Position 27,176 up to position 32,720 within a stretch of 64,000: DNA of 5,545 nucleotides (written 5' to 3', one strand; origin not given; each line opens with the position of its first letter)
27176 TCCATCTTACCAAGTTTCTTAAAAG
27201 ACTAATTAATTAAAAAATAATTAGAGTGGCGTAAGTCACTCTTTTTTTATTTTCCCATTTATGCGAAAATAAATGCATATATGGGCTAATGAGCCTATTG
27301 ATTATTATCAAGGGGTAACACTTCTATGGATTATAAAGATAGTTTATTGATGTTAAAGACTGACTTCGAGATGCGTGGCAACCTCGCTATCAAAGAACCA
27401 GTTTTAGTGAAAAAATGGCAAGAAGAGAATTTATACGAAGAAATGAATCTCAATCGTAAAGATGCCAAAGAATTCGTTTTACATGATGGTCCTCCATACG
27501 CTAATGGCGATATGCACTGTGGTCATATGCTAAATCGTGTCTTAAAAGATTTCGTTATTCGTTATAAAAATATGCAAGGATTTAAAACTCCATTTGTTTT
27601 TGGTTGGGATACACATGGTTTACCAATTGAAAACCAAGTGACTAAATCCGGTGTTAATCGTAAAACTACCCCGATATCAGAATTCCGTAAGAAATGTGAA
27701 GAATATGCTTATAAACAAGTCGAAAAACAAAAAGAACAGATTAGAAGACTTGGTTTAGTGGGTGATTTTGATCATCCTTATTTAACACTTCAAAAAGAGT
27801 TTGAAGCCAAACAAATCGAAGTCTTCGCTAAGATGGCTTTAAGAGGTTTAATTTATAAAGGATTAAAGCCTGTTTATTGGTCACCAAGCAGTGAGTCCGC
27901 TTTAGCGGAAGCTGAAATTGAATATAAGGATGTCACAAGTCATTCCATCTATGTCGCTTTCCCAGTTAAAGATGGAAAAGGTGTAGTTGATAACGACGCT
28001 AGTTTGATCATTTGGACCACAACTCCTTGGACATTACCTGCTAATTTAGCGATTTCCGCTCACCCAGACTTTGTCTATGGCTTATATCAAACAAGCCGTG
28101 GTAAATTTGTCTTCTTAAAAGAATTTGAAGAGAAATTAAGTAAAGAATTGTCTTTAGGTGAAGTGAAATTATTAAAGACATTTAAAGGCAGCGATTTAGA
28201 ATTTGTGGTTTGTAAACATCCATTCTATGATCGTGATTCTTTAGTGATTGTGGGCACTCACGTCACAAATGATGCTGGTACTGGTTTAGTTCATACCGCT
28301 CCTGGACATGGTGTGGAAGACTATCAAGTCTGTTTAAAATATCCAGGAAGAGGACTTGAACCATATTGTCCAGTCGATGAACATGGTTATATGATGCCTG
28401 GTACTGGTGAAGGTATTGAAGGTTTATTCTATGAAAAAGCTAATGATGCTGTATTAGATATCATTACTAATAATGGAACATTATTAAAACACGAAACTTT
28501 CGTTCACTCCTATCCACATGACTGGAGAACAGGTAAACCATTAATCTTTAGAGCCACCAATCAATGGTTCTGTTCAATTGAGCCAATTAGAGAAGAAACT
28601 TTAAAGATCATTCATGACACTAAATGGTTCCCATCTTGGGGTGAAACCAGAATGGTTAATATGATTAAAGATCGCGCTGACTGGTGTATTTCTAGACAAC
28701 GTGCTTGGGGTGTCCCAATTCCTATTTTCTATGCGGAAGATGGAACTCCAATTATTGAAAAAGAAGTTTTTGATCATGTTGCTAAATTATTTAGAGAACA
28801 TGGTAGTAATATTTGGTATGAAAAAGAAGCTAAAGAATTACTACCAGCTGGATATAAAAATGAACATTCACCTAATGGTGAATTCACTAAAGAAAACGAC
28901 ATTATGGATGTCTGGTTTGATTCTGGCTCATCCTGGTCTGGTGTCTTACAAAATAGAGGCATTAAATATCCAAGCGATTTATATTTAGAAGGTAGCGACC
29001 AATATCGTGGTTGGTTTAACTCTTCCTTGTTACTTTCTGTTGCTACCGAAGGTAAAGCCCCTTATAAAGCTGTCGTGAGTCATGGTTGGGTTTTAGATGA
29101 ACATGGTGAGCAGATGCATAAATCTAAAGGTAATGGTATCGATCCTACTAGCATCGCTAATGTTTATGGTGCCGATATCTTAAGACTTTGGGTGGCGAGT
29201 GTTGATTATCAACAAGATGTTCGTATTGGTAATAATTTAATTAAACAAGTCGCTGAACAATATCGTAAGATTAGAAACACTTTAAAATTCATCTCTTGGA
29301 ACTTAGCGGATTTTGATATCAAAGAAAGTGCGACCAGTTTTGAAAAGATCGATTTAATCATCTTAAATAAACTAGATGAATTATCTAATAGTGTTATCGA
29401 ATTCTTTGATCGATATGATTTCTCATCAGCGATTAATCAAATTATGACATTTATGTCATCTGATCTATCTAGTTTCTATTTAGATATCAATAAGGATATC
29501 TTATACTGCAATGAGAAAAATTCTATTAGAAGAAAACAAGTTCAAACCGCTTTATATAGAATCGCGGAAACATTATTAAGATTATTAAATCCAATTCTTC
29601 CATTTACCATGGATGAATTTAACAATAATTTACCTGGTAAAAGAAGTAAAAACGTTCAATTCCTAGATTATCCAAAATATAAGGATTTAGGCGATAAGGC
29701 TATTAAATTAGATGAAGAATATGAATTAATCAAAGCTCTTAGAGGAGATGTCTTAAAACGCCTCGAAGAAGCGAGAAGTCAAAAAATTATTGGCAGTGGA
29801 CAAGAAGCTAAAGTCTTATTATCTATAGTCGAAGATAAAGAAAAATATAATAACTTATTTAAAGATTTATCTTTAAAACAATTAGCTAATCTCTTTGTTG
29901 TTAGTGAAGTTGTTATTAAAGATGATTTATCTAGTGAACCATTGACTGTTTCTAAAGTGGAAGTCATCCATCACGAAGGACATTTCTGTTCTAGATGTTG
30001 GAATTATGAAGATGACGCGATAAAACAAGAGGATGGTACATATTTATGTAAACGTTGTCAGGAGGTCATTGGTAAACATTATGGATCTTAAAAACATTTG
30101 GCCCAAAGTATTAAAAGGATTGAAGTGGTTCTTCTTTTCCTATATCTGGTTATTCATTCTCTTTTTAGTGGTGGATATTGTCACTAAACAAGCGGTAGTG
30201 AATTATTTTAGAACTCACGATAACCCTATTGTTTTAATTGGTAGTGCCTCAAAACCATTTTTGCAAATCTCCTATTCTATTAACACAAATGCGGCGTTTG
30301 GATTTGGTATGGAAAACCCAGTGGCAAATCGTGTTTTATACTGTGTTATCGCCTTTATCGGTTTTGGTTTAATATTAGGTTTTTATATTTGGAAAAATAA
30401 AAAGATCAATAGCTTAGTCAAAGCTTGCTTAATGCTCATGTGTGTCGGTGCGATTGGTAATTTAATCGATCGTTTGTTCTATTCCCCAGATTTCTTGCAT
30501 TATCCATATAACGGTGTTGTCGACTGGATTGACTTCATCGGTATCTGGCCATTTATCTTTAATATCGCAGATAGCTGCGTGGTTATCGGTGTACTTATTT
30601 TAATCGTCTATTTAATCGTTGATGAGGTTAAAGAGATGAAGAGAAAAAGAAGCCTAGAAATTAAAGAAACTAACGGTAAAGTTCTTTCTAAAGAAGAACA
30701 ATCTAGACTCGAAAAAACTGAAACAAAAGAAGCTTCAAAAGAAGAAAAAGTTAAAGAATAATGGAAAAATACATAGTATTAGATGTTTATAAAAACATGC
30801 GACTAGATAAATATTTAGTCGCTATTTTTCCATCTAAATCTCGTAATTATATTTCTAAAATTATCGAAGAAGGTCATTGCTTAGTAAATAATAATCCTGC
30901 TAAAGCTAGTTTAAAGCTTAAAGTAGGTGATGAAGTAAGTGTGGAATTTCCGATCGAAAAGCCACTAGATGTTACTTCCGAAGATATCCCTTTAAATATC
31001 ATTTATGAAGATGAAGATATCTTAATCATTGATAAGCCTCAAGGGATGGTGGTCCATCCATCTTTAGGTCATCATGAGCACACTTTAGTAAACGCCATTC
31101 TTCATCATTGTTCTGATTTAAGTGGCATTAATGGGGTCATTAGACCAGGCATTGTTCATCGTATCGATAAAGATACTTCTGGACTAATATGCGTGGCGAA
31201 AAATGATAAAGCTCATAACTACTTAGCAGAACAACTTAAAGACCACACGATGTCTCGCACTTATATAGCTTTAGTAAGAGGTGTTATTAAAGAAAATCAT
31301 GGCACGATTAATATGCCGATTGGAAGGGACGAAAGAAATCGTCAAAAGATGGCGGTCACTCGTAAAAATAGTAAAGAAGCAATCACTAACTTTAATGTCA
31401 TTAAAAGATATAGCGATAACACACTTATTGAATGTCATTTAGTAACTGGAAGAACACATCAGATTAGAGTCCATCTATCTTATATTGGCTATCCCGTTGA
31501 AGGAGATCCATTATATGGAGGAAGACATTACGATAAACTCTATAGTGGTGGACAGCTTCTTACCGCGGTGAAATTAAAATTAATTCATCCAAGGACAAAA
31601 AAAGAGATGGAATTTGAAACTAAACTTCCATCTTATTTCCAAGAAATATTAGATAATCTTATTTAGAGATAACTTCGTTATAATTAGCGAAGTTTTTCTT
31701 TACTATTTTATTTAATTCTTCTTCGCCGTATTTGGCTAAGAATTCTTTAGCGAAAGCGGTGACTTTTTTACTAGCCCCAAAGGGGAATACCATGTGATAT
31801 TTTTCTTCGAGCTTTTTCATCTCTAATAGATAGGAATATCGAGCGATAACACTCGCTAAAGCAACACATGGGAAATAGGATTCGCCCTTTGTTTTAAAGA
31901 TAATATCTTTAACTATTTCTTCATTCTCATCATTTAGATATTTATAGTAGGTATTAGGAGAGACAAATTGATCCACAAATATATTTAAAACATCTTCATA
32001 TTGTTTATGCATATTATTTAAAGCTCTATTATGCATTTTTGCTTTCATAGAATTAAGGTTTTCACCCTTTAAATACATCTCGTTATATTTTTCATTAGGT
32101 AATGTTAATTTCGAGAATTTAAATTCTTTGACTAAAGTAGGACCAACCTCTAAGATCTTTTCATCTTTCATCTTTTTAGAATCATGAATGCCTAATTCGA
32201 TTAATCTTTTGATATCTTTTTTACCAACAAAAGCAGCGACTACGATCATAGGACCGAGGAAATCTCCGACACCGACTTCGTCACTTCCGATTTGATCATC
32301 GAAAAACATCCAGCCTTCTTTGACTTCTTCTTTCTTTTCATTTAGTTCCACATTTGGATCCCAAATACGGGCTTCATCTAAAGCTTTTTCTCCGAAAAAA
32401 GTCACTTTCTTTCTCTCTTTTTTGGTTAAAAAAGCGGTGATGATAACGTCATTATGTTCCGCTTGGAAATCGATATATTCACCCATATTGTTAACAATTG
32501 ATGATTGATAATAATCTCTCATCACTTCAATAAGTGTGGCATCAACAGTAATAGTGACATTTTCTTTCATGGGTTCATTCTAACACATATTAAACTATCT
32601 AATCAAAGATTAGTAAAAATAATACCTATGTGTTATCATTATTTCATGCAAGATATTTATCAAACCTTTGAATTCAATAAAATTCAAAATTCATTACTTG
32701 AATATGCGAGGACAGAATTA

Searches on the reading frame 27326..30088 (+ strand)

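Call 68: search_protein_families(library=pfam, proteins=[window:27326-30088:+], max_evalue=0.00001)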
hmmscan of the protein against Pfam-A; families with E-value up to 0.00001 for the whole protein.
window:27326-30088:+ (921 aa): 5 families
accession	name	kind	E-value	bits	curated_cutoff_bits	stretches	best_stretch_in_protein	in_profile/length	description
PF00133.28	tRNA-synt_1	-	3.6e-143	477.7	22.7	1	28-634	3-413/414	tRNA synthetases class I (I, L, M and V)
PF08264.19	Anticodon_1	-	2e-28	99.6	25.1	1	676-831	1-147/148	Anticodon-binding domain of tRNA ligase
PF09334.17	tRNA-synt_1g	-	2.2e-24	86.4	20.1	1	57-199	8-136/391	tRNA synthetases class I (M)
PF01921.24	tRNA-synt_1f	-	1.9e-08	34.1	27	1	575-653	263-339/360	tRNA synthetases class I (K)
PF06827.20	zf-FPG_IleRS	-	4.5e-07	30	21.3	1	885-914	1-30/30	Zinc finger found in FPG and IleRS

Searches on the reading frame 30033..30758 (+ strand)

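Call 68: search_protein_families(library=pfam, proteins=[window:30033-30758:+], max_evalue=0.00001)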
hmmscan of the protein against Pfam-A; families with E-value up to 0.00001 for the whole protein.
window:30033-30758:+ (242 aa): 1 family
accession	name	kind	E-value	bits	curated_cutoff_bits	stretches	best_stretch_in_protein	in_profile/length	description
PF01252.23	Peptidase_A8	-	2.1e-26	93.2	25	1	41-195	2-141/142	Signal peptidase (SPase) II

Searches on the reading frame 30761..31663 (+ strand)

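Call 68: search_protein_families(library=pfam, proteins=[window:30761-31663:+], max_evalue=0.00001)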
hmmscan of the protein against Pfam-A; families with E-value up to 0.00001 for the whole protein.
window:30761-31663:+ (301 aa): 2 families
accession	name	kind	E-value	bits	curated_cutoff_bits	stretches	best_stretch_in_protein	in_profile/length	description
PF00849.27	PseudoU_synth_2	-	3.4e-37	128.4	26.8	1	86-240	1-151/152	RNA pseudouridylate synthase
PF01479.30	S4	-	4.6e-12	45.9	22.8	1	13-59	1-48/48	S4 domain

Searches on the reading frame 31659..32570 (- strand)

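Call 68: search_protein_families(library=pfam, proteins=[window:31659-32570:-], max_evalue=0.00001)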
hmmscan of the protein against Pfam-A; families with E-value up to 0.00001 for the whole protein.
window:31659-32570:- (303 aa): 2 families
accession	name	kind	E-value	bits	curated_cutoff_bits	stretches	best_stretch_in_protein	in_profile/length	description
PF01351.25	RNase_HII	-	1e-38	133.7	25.8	1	94-296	1-198/199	Ribonuclease HII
PF11858.14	DUF3378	-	6.5e-07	29.9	27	1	5-81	2-74/76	Domain of unknown function (DUF3378)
